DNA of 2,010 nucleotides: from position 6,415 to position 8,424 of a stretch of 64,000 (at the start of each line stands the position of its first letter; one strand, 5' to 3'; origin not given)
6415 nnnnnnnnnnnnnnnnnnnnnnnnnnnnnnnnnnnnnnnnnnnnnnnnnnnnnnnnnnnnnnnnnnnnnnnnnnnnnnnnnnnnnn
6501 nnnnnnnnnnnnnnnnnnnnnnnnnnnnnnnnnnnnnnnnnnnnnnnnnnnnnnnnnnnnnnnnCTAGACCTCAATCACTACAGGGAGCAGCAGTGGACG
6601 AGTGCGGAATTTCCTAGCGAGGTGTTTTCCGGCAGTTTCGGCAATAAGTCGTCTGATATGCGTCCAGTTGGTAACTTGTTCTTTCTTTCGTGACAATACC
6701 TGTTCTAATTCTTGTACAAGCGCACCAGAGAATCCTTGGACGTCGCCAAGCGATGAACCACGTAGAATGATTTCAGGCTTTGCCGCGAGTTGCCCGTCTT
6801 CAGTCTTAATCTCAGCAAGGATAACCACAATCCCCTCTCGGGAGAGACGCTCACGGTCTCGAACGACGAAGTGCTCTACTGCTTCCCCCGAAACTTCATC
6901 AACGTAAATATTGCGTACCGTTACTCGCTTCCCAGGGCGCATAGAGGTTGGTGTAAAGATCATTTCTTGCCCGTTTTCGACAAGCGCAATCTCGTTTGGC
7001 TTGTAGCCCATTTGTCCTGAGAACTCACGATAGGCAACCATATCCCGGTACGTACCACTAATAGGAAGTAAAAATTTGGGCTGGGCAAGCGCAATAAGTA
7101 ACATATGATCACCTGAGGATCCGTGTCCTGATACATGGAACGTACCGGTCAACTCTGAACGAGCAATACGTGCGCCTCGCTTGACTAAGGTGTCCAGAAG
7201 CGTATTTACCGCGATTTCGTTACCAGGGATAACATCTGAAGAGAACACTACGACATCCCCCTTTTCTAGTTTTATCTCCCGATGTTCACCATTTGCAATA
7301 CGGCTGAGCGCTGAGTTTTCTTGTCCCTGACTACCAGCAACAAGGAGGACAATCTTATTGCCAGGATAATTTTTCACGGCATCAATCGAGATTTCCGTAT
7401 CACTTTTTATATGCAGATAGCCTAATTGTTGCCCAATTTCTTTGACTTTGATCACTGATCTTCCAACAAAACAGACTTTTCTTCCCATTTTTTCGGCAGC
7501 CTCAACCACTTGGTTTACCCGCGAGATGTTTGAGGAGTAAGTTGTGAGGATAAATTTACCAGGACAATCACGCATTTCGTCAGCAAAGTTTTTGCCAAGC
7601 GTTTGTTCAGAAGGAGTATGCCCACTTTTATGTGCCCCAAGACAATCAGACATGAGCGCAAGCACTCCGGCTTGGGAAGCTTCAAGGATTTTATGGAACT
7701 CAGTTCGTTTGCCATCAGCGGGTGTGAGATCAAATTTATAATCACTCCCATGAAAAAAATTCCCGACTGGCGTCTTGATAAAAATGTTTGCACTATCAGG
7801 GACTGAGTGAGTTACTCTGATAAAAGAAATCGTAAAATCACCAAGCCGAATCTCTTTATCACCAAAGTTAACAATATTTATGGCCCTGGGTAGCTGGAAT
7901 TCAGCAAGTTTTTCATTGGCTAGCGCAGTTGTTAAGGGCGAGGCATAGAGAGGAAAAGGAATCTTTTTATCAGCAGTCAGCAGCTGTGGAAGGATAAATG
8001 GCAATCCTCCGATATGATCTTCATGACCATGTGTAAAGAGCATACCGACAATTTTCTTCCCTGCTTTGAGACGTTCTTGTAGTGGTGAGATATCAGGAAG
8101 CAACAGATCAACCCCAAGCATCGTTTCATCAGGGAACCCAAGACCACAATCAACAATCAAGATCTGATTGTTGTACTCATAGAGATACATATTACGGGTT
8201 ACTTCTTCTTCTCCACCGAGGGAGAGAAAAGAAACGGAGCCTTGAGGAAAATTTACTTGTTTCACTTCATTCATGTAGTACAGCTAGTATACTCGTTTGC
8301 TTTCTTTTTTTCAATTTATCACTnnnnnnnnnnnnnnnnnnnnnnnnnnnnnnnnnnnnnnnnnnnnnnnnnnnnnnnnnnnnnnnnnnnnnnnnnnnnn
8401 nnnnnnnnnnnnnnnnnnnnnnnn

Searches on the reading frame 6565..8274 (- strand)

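Call 36: search_protein_families(library=pfam, proteins=[window:6565-8274:-], max_evalue=0.0001)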
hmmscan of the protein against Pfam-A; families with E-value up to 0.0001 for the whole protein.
window:6565-8274:- (569 aa): 4 families
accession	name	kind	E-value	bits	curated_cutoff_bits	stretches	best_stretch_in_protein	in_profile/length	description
PF22505.1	RNase_J_b_CASP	-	1.4e-44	151.4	27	1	240-363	3-126/126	Ribonuclease J, beta-CASP domain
PF17770.6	RNase_J_C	-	2.3e-16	61.1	23.8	1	470-569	1-102/102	Ribonuclease J C-terminal domain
PF12706.13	Lactamase_B_2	-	6.1e-10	39.5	27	1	40-180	4-144/200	Beta-lactamase superfamily domain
PF00753.33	Lactamase_B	-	2e-09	38.1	22.7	1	27-95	6-64/196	Metallo-beta-lactamase superfamily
